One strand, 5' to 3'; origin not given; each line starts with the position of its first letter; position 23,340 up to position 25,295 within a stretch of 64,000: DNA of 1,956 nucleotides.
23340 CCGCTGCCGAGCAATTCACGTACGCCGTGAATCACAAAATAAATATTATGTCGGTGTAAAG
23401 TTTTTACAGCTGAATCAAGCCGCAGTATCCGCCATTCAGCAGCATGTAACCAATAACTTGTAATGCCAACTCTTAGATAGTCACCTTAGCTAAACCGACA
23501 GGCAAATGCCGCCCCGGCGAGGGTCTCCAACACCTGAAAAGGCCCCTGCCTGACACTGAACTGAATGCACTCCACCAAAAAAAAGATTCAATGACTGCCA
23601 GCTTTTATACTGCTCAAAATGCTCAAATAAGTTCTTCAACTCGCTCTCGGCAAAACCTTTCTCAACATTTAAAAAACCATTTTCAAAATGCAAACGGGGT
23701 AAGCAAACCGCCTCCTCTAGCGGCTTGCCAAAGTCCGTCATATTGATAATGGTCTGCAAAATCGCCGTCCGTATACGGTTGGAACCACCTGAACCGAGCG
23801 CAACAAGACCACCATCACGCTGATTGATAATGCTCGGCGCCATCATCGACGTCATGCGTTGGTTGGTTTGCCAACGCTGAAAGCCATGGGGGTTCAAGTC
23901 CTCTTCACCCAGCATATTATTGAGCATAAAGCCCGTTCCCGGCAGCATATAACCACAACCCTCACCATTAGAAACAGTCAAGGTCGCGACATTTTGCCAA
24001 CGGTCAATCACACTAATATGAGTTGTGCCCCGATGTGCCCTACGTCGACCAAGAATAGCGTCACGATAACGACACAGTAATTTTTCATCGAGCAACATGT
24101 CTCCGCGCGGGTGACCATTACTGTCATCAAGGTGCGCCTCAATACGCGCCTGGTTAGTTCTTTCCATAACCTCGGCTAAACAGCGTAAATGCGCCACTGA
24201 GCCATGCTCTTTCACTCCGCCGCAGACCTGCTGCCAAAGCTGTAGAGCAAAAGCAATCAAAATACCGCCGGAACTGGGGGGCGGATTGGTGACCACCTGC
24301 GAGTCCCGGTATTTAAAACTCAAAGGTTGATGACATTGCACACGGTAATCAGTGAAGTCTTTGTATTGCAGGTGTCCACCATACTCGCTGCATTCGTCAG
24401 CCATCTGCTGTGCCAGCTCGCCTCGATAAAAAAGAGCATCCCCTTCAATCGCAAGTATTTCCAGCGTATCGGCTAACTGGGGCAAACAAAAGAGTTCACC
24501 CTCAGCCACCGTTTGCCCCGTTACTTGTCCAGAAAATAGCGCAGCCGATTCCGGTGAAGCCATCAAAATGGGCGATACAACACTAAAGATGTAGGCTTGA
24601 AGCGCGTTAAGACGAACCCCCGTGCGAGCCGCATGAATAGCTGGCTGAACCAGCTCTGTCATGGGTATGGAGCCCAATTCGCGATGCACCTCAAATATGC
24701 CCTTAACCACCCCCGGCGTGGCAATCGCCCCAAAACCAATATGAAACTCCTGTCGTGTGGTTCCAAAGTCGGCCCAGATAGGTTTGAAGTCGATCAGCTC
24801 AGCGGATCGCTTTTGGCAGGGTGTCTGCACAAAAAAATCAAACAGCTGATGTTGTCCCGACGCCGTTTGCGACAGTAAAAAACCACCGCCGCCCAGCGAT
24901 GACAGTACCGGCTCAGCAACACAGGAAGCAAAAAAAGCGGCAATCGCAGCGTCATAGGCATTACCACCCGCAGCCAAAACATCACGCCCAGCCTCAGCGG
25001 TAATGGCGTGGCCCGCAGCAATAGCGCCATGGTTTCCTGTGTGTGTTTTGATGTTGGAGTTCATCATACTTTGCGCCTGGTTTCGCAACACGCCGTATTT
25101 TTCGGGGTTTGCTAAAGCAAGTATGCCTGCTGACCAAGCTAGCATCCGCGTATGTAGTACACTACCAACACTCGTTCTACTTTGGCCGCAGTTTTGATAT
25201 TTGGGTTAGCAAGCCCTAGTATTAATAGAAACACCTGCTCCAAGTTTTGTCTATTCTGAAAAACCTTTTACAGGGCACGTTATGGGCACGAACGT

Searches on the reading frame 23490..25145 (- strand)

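Call 86: search_protein_families(library=ncbifam, proteins=[window:23490-25145:-], max_evalue=1e-20)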
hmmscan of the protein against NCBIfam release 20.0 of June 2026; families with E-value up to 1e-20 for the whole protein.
window:23490-25145:- (551 aa): 2 families
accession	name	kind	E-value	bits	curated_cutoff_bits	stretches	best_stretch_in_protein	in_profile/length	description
TIGR00066.1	g_glut_trans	equivalog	7.3e-118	394.3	357.85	1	42-543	3-518/518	gamma-glutamyltransferase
NF007187.0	PRK09615.1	equivalog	2.6e-55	187.8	990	1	37-329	47-333/581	gamma-glutamyltransferase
